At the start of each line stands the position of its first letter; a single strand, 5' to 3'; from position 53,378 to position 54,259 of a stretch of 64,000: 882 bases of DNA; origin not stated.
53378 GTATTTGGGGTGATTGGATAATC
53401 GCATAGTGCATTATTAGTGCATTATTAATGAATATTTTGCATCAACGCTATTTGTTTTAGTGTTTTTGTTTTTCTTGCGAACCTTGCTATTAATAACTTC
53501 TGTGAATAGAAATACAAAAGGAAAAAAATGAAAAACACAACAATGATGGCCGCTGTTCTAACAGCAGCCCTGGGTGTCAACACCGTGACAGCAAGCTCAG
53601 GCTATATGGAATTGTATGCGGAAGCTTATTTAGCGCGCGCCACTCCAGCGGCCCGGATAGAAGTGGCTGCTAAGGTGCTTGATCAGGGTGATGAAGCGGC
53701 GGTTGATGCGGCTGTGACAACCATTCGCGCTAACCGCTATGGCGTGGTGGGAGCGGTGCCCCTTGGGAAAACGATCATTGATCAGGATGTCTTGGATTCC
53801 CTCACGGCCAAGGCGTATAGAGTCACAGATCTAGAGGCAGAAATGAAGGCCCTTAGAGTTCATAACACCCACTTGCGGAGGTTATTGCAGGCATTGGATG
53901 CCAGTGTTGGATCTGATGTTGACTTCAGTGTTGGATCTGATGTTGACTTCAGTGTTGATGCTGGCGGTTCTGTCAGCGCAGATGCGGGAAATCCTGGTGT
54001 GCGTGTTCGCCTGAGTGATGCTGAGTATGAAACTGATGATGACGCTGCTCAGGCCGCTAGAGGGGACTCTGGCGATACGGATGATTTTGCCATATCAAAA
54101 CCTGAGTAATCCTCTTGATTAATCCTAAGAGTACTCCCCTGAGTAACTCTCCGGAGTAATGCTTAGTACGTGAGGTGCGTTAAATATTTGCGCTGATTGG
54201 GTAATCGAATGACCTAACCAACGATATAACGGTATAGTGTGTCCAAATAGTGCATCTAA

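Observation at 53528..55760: Exact 1007-bp tandem duplication (gene plus spacer), two identical copies and a third that diverges into a repeat-rich 537-aa protein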

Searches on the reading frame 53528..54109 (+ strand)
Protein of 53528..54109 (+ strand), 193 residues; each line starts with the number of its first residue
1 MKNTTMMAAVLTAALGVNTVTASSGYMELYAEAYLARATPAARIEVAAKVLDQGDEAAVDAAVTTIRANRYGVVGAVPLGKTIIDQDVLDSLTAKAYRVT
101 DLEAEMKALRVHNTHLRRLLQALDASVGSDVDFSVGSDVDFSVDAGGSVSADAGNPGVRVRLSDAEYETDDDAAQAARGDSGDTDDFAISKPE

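Call 6: search_protein_families(library=pfam, proteins=[window:53528-54109:+], max_evalue=0.01)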
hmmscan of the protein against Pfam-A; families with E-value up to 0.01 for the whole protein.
window:53528-54109:+ (193 aa): 0 families

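Call 7: search_protein_families(library=ncbifam, proteins=[window:53528-54109:+], max_evalue=0.01)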
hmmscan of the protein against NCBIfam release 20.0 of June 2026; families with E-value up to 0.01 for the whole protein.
window:53528-54109:+ (193 aa): 0 families

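Call 8: find_homologous_proteins(query=window:53528-54109:+)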
Query window:53528-54109:+ (193 aa): 1 proteins with E <= 0.001 among 1698 candidates.
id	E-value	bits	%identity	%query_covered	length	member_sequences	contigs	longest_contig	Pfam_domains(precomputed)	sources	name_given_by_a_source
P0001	1.1e-112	392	100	100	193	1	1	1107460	-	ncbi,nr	ncbi:MAG: hypothetical protein H6849_03995 [Alphaproteobacteria bacterium]|nr:MAG: hypothetical prot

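Call 9: find_encoding_contigs(protein=P0001, flank=10000)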
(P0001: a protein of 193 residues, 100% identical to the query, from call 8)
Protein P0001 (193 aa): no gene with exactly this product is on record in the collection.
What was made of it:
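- Tried and rejected: An exact-protein look-up of p193 on contigs found nothing (call 9).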

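Call 10: list_cluster_members(proteins=[window:53528-54109:+, window:55542-57155:+, window:51307-52203:+, window:52453-53328:+, window:49852-51135:+, window:57251-57949:+])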
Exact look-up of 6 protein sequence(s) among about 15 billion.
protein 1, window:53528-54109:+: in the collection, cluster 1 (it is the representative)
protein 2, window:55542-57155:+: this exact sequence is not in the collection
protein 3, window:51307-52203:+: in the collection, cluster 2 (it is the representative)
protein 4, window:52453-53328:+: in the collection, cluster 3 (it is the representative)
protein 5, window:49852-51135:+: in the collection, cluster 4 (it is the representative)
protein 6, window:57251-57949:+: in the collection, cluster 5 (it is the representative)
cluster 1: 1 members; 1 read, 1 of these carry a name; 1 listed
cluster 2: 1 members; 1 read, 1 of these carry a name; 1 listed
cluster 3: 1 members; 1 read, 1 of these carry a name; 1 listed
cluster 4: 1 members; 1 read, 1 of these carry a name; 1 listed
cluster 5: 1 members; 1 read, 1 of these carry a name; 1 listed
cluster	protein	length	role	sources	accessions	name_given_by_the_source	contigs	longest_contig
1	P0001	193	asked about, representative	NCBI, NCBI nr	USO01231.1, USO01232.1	MAG: hypothetical protein H6849_03995 [Alphaproteobacteria bacterium] | MAG: hypothetical protein H6849_03990 [Alphaproteobacteria bacterium]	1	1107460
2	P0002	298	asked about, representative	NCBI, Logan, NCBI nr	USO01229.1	MAG: hypothetical protein H6849_03980 [Alphaproteobacteria bacterium]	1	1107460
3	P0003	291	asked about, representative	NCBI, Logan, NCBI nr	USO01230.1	MAG: hypothetical protein H6849_03985 [Alphaproteobacteria bacterium]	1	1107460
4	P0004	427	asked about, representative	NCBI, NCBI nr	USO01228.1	MAG: hypothetical protein H6849_03975 [Alphaproteobacteria bacterium]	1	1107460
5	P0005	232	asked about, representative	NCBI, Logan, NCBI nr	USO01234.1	MAG: outer membrane beta-barrel protein [Alphaproteobacteria bacterium]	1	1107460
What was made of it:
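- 53528..54109 (+): p193 copy 1: 193-aa ORF. It has a signal-peptide-like N-terminus (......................|SS), a helical N-domain to about residue 72-92, a long predicted helix, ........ octapeptide repeats and an acidic tail. Annotated in NCBI as USO01231.1/USO01232.1, hypothetical protein (call 10).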

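Call 28: find_encoding_contigs(protein=P0003, flank=10000, max_places=10)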
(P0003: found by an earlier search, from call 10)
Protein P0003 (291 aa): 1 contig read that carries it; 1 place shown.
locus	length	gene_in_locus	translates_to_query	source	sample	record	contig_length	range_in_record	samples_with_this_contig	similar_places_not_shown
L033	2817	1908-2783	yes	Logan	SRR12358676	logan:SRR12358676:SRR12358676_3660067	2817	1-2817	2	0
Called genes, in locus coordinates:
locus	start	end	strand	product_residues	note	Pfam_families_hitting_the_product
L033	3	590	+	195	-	?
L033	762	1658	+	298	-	-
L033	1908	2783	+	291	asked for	-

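Call 29: find_encoding_contigs(protein=P0005, flank=10000, max_places=10)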
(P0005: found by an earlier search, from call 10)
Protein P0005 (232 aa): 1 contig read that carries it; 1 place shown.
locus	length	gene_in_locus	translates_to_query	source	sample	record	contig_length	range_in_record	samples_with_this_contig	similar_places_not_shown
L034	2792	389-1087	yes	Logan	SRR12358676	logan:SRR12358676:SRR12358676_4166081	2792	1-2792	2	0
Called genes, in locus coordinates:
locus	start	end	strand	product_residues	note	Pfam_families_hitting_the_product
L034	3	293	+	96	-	?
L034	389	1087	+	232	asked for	PF13505:OMP_b-brl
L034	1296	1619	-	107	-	PF04977:DivIC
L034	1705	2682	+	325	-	PF17773:UPF0176_N, PF00581:Rhodanese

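Call 40: find_related_loci(query=A4, collection=metagenome_contigs, flank=10000)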
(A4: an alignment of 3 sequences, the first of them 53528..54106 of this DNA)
Query A4 (193 aa) in metagenome_contigs; peptide patterns used: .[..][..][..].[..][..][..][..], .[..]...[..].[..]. (x = any residue, [..] = any of these).
425 stretches matched a pattern, but none encodes a relative of the query by tblastn (E <= 1e-3).

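Call 43: predict_structure(alignment_id=A4)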
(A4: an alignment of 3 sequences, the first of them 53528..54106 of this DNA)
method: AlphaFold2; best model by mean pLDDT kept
length: 193 residues; sequences in the alignment: 3
mean_pLDDT: 46.8   pTM: 0.31
mean pLDDT of the five models: 46.8, 46.7, 43.3, 42.4, 40.9
residues with pLDDT >= 90: 0; 70-90: 1; 50-70: 62; < 50: 130
segments of 3 or more residues with pLDDT < 50: 18-23, 70-109, 115-117, 119-193
pLDDT, mean of each block of 10 residues (from residue 1): 61 54 50 56 56 63 60 36 43 45 47 48 42 37 36 37 36 43 41 40
secondary structure, 60 per line:
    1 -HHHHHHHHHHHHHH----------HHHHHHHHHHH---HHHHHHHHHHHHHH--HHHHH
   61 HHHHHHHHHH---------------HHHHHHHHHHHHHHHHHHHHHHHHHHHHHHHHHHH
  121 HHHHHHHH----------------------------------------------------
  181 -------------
elements in order: H2-15 H26-36 H40-53 H56-70 H86-128
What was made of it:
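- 53528..54109 (+): Helix layout comes from a low-confidence AlphaFold2 model (call 43).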

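Call 57: search_solved_structures(query=window:53528-54106:+, max_evalue=1)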
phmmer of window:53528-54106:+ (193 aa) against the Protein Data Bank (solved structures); distinct sequences matched with E-value up to 1: 1.
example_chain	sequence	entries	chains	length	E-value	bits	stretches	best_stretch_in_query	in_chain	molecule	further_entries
7ndf_A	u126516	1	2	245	0.45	13.8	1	11-79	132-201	Lipid A ABC transporter ATP-binding protein/permease MsbA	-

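Call 59: search_protein_families(library=phrogs, proteins=[window:53528-54109:+], max_evalue=0.01)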
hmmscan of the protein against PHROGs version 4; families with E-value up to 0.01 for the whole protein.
window:53528-54109:+ (193 aa): 0 families
